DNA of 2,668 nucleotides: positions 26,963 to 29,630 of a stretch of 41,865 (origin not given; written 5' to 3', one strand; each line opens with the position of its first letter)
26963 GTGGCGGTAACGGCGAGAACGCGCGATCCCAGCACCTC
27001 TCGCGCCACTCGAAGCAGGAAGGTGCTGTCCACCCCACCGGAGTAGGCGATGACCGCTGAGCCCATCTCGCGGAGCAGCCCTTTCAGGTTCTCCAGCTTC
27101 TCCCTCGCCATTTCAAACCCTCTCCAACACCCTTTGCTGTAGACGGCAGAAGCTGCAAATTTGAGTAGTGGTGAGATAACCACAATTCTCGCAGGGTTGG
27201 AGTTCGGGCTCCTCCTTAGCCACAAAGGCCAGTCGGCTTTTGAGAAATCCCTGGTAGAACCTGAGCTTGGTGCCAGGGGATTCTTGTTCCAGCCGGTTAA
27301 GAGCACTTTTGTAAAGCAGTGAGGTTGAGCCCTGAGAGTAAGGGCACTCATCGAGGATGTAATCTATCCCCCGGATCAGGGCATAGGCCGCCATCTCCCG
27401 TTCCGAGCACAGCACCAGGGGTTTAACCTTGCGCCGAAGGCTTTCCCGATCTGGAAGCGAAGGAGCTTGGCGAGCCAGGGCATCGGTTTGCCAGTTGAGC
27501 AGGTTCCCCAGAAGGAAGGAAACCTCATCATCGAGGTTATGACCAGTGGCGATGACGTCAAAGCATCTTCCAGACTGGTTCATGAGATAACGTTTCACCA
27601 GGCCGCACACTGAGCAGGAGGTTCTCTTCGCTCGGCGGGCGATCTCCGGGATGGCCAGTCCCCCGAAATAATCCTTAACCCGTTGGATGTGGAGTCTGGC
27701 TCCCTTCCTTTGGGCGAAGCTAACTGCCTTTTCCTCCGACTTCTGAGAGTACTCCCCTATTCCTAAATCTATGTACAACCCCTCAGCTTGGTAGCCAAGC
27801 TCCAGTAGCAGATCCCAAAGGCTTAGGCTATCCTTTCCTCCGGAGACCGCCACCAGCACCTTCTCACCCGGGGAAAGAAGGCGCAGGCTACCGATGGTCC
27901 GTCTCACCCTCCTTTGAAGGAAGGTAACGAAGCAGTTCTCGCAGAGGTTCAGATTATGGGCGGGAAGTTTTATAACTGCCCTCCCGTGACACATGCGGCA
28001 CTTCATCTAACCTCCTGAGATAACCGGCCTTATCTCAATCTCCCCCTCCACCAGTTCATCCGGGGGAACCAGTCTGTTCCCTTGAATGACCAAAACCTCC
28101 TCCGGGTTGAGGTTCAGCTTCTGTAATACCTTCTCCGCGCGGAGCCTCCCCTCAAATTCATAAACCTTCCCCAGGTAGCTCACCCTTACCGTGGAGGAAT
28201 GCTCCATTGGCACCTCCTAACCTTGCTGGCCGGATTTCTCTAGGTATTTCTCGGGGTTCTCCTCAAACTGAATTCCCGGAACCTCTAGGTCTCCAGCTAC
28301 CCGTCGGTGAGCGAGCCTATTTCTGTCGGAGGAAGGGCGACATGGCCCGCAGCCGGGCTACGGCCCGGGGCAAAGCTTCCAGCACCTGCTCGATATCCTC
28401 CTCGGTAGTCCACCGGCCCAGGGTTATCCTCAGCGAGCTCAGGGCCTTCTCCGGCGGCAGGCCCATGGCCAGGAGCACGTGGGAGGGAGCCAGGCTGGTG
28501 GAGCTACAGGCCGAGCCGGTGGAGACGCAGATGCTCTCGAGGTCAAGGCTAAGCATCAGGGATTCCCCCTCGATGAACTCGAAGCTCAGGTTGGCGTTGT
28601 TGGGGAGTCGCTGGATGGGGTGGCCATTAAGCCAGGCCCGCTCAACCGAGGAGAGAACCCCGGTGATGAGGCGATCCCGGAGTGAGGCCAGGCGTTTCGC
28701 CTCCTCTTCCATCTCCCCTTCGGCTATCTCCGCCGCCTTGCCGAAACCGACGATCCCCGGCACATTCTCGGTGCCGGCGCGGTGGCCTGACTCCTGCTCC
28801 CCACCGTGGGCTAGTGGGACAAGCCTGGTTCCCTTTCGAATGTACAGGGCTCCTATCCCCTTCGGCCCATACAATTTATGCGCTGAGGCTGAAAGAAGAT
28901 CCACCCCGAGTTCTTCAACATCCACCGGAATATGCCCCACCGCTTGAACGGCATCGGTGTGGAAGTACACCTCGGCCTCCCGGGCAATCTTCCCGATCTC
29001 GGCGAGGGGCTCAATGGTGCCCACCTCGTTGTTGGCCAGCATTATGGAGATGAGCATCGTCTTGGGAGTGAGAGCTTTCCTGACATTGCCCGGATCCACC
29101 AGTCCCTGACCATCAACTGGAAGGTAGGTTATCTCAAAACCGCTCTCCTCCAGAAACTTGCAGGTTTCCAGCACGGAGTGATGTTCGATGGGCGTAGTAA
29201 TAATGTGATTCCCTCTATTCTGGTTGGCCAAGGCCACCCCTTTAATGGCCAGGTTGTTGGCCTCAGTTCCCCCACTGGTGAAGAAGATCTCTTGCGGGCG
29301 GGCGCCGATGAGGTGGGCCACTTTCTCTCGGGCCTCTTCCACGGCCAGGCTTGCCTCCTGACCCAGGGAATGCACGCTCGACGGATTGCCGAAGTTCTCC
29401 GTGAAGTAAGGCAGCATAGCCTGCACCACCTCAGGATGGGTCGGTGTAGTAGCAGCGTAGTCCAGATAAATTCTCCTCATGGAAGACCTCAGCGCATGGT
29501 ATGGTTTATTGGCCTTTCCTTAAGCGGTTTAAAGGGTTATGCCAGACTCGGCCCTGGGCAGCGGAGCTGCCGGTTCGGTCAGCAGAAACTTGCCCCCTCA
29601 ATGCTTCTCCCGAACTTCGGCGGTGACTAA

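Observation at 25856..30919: Rrf2-headed sulfur-trafficking operon: Thi4, NifS/IscS, ThiS-like GG carrier, TtuA-like, LarE-like and MOSC on one strand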

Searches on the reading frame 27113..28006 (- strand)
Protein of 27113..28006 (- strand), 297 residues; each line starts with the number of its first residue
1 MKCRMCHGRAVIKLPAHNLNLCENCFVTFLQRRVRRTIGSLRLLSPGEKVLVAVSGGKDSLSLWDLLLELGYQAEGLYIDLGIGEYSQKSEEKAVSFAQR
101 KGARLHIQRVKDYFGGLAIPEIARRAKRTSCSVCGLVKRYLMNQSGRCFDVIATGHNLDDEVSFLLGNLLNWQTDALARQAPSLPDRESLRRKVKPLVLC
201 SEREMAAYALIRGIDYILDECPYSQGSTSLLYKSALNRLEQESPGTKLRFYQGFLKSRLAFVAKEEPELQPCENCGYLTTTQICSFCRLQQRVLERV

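Call 3: search_protein_families(library=pfam, proteins=[window:27113-28006:-], max_evalue=0.01)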
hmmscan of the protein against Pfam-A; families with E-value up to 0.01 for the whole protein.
window:27113-28006:- (297 aa): 3 families
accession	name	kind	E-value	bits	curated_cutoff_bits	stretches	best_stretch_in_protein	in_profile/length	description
PF01171.26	ATP_bind_3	-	3.4e-10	40.4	27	1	49-221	1-168/182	PP-loop family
PF22082.2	TtuA_LIM_N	-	3.2e-08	33.9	27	1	2-27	1-26/26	2-thiouridine synthetase TtuA, N-terminal LIM domain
PF02132.21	RecR_ZnF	-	0.0023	18.1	22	1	270-288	2-20/21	RecR, Cys4-zinc finger domain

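Call 4: search_protein_families(library=ncbifam, proteins=[window:27113-28006:-], max_evalue=0.01)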
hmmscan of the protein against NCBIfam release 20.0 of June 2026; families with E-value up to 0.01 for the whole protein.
window:27113-28006:- (297 aa): 6 families
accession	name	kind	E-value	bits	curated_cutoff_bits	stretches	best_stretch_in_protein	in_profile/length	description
NF049949.1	tRNAsynTtuAPyrococ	equivalog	8.3e-90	300.9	450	1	1-290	1-290/292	tRNA-5-methyluridine(54) 2-sulfurtransferase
NF047749.1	tRNAThiolNcsA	equivalog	2.2e-28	99.3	500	1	1-292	1-318/322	tRNA 2-thiolation protein NcsA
TIGR00269.1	TIGR00269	hypoth_equivalog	2.1e-18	66.5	62.75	1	193-289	3-100/104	TIGR00269 family protein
NF007972.0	PRK10696.1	equivalog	6.6e-18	65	272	1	29-247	23-241/295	tRNA 2-thiocytidine(32) synthetase TtcA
TIGR02432.1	lysidine_TilS_N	equivalog_domain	9.8e-13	48.4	93.6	1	49-220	1-171/189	tRNA lysidine(34) synthetase TilS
TIGR00268.2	TIGR00268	equivalog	7.7e-05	22.1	150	1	44-162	10-125/259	ATP-dependent sacrificial sulfur transferase LarE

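Call 23: find_related_loci(query=window:27113-28006:-, collection=metagenome_contigs, flank=8000)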
Query window:27113-28006:- (297 aa) in metagenome_contigs; peptide patterns used: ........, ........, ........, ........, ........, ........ (x = any residue, [..] = any of these).
115 stretches matched a pattern; 26 encode a relative of the query (tblastn E <= 1e-3); 26 distinct loci.
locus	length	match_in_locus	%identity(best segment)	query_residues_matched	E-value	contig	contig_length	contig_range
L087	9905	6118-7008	100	1-297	0e+0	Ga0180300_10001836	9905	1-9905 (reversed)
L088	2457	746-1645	78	1-297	3e-156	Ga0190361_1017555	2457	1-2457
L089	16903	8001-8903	50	1-297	8e-94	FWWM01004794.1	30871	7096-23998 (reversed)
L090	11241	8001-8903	50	1-297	2e-93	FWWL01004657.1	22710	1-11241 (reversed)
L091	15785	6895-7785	51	1-293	6e-93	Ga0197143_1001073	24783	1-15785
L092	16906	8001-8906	50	1-297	1e-92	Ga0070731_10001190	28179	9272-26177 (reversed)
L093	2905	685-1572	51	1-293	2e-94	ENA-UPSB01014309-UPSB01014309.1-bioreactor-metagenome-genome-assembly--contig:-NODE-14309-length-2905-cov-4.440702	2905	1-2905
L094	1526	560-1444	49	1-293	2e-94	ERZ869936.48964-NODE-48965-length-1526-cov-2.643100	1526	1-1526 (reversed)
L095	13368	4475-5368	51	1-293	9e-88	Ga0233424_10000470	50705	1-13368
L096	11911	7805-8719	50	1-297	9e-88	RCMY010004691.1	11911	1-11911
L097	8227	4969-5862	50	1-293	1e-87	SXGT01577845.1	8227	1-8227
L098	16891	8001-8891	49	1-292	2e-86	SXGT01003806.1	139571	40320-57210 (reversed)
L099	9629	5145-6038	50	1-293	2e-85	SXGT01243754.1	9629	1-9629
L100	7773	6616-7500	47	1-293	3e-85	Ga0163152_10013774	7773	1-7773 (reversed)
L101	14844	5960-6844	47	1-293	3e-85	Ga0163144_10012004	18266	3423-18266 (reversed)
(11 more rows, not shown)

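Call 34: search_solved_structures(query=window:27113-28006:-, max_evalue=0.00001, show_alignments=2)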
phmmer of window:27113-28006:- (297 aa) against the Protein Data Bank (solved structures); distinct sequences matched with E-value up to 0.00001: 7.
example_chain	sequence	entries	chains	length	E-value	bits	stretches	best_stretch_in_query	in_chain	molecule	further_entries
5gha_A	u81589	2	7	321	1e-88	300.5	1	1-296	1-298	Sulfur Transferase TtuA | tRNA-5-methyluridine(54) 2-sulfurtransferase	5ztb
5b4e_A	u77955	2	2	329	1.2e-88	300.3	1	1-296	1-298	Sulfur Transferase TtuA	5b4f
3vrh_A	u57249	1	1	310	3e-79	269.4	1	1-289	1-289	Putative uncharacterized protein PH0300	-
5mko_A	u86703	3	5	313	3.1e-79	269.4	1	1-289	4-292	TtuA PH0300 | PH0300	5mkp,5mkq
6scy_A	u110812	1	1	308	3.2e-31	111.8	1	1-289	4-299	[4Fe-4S]-dependent U34-ARNt thiolase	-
6scy_B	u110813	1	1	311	3.5e-31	111.7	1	1-289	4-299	[4Fe-4S]-dependent U34-ARNt thiolase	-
1wy5_A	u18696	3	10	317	4.4e-07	32.6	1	40-225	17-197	Hypothetical UPF0072 protein AQ_1887 | tRNA(Ile)-lysidine synthase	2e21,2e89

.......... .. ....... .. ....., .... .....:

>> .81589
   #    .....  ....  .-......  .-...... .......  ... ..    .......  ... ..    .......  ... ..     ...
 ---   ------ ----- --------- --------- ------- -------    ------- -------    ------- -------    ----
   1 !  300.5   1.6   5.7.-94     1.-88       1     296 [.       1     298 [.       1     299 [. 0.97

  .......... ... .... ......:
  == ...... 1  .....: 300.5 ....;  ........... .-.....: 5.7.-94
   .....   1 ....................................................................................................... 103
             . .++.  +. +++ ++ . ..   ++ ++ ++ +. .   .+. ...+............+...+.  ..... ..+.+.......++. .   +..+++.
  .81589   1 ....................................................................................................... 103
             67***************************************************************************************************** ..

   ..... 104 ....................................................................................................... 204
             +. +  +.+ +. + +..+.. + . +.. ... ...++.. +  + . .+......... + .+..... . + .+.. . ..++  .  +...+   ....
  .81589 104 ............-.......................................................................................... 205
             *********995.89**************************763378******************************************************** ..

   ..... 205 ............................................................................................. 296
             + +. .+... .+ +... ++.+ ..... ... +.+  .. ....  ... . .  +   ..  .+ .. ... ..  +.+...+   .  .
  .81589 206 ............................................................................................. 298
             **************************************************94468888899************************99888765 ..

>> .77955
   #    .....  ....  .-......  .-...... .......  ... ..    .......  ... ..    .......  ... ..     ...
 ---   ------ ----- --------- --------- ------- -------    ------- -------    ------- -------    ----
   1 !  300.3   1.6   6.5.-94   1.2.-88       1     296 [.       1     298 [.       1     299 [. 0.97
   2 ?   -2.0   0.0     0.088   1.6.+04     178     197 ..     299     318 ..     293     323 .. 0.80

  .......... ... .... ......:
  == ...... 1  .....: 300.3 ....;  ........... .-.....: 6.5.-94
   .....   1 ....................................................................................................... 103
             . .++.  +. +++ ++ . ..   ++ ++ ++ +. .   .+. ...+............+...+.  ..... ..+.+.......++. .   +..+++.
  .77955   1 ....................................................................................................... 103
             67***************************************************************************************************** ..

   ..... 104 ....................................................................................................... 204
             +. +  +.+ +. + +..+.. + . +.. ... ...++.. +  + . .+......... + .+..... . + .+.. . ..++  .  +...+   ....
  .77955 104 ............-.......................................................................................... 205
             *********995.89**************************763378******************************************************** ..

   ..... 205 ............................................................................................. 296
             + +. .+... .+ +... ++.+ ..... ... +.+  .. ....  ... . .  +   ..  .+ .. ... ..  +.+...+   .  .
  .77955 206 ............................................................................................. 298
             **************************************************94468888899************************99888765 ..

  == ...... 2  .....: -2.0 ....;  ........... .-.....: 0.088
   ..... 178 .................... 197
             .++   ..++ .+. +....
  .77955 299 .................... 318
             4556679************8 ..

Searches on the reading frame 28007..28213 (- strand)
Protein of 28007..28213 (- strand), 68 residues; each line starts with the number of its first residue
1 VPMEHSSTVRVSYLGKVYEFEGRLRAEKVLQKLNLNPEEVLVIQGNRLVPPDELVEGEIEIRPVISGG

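Call 3: search_protein_families(library=pfam, proteins=[window:28007-28213:-], max_evalue=0.01)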
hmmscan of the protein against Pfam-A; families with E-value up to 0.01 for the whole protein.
window:28007-28213:- (68 aa): 1 family
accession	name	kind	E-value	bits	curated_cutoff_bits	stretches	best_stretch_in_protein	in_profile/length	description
PF21965.2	SAMP2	-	4.1e-05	24.3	27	1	27-58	24-55/63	Small archaeal modifier protein 2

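Call 4: search_protein_families(library=ncbifam, proteins=[window:28007-28213:-], max_evalue=0.01)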
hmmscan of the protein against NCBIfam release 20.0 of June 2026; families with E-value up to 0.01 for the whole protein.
window:28007-28213:- (68 aa): 1 family
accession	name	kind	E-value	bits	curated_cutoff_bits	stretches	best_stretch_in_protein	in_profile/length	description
NF041919.1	SAMP2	equivalog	0.00016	22.2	70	1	28-68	25-66/66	ubiquitin-like small modifier protein SAMP2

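Call 60: search_solved_structures(query=window:28007-28207:-, max_evalue=10, show_alignments=3)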
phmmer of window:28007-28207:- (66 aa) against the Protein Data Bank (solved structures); distinct sequences matched with E-value up to 10: 9.
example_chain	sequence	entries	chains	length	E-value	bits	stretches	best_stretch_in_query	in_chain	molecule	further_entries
5ztb_E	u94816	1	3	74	0.00044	23.8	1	14-66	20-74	Sulfur carrier protein TtuB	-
5gha_E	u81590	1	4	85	0.0029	21.2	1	14-65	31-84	Sulfur Carrier TtuB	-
1rws_A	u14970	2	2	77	0.025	18.3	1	7-66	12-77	hypothetical protein PF1061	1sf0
5lda_B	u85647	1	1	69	0.037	17.7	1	14-66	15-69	SAMP2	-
4hrs_A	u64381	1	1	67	0.36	14.6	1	27-66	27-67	Small archaeal modifier protein 2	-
2l32_A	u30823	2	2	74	0.48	14.3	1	27-66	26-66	Small archaeal modifier protein 2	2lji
5ux0_A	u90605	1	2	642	1.5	12.7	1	23-57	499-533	Argonaute protein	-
2f8l_A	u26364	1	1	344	1.9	12.4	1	7-44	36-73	hypothetical protein lmo1582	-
7bqb_A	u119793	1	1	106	4.3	11.3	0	13-43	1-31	NF6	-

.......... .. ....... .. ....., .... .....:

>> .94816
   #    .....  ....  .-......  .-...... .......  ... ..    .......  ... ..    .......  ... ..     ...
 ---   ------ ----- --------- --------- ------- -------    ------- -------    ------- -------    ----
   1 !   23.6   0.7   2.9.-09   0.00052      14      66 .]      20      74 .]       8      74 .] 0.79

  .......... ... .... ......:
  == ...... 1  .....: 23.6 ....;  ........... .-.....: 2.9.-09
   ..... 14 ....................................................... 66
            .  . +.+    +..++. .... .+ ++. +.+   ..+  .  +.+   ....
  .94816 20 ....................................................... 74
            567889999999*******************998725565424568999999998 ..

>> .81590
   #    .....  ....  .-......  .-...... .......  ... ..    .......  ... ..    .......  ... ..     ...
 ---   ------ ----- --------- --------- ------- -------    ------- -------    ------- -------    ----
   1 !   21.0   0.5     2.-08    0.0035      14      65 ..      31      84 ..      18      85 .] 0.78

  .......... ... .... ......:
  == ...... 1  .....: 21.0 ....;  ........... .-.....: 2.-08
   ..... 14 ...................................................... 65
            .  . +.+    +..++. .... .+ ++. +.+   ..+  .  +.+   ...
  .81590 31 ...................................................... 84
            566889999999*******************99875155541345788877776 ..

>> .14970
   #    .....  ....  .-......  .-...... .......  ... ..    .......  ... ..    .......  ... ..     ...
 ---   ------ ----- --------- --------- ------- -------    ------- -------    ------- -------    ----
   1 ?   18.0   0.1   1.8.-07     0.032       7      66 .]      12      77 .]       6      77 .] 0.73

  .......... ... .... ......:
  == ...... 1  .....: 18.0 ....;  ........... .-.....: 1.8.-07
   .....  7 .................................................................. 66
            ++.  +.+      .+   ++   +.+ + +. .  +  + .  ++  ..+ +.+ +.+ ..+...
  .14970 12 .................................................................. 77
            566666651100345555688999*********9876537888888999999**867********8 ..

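Call 92: search_protein_families(library=pfam, proteins=[window:28007-28207:-], max_evalue=0.1)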
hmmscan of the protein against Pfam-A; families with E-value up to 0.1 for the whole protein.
window:28007-28207:- (66 aa): 2 families
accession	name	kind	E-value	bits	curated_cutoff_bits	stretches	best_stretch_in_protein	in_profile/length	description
PF21965.2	SAMP2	-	3.9e-05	24.4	27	1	25-56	24-55/63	Small archaeal modifier protein 2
PF23057.1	RBD_ZCCHC3_1st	-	0.051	14.2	27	1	6-44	3-43/78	ZCCHC3, first RNA-binding domain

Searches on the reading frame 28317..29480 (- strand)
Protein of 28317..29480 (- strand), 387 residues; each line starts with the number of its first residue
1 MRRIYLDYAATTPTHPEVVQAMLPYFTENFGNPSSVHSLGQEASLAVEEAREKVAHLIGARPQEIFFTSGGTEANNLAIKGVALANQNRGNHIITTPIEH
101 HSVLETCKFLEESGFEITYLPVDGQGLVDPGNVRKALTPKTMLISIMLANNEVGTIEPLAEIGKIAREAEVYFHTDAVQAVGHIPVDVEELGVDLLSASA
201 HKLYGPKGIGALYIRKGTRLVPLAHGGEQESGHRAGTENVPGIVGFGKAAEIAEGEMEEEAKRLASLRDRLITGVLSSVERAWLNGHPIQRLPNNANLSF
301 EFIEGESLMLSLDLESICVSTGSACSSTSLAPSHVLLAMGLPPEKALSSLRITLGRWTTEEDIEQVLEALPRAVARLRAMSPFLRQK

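Call 3: search_protein_families(library=pfam, proteins=[window:28317-29480:-], max_evalue=0.01)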
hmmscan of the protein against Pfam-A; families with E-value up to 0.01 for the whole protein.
window:28317-29480:- (387 aa): 4 families
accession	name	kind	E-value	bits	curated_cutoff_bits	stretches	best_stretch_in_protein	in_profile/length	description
PF00266.25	Aminotran_5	-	2.4e-95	320.1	21.5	1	4-366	1-371/371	Aminotransferase class-V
PF01212.27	Beta_elim_lyase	-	5.3e-09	36.2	27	1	46-200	33-197/288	Beta-eliminating lyase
PF01041.23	DegT_DnrJ_EryC1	-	1.9e-08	34.4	19.8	1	65-182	42-151/360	DegT/DnrJ/EryC1/StrS aminotransferase family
PF01053.26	Cys_Met_Meta_PP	-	0.0015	17.6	27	1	51-202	58-198/381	Cys/Met metabolism PLP-dependent enzyme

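Call 4: search_protein_families(library=ncbifam, proteins=[window:28317-29480:-], max_evalue=0.01)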
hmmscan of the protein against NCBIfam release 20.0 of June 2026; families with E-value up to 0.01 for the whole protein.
window:28317-29480:- (387 aa): 40 families (the best 25 are shown)
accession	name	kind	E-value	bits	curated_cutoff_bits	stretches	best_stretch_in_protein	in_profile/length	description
TIGR03402.1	FeS_nifS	equivalog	1.3e-175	583.7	530.75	1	4-383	1-379/379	cysteine desulfurase NifS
TIGR02006.1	IscS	equivalog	2e-142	474.9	643.2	1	3-383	4-384/402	IscS subfamily cysteine desulfurase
NF010611.0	PRK14012.1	equivalog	9.1e-142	472.7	548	1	4-383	7-388/406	IscS subfamily cysteine desulfurase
TIGR03235.1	DNA_S_dndA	equivalog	4.6e-123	411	480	1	5-353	1-352/353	cysteine desulfurase DndA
TIGR03403.1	nifS_epsilon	equivalog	7.2e-115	383.8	587.7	1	4-381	1-380/382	NifS family cysteine desulfurase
NF002806.0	PRK02948.1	subfamily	1.9e-108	362.8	304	1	4-372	2-370/381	IscS subfamily cysteine desulfurase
TIGR01979.1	sufS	subfamily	7.1e-55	186.5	475.1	1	4-372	20-397/403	SufS family cysteine desulfurase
TIGR01977.1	am_tr_V_EF2568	hypoth_equivalog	7.7e-54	183.1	377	1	4-370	1-373/376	cysteine desulfurase family protein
NF041166.1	f2_encap_cargo1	exception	1.4e-41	143.3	800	1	4-216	247-462/623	family 2A encapsulin nanocompartment cargo protein cysteine desulfurase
NF006791.0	PRK09295.1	equivalog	5e-35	121.4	661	1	4-217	25-241/406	cysteine desulfurase SufS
NF008126.0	PRK10874.1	equivalog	8.4e-35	120.6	607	1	3-376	20-398/401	cysteine desulfurase CsdA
TIGR03392.1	FeS_syn_CsdA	equivalog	2.4e-33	115.9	493.6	1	3-376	17-395/398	cysteine desulfurase CsdA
NF040779.1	Sec_lyase_SclA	exception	5.3e-33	114.4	525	1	4-228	1-227/378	selenocysteine lyase SclA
TIGR01976.1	am_tr_V_VC1184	hypoth_equivalog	2.6e-29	102.7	352.35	1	2-218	18-235/401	cysteine desulfurase-like protein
TIGR04343.1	egtE_PLP_lyase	equivalog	3.8e-20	72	400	1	43-217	52-218/370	ergothioneine biosynthesis PLP-dependent enzyme EgtE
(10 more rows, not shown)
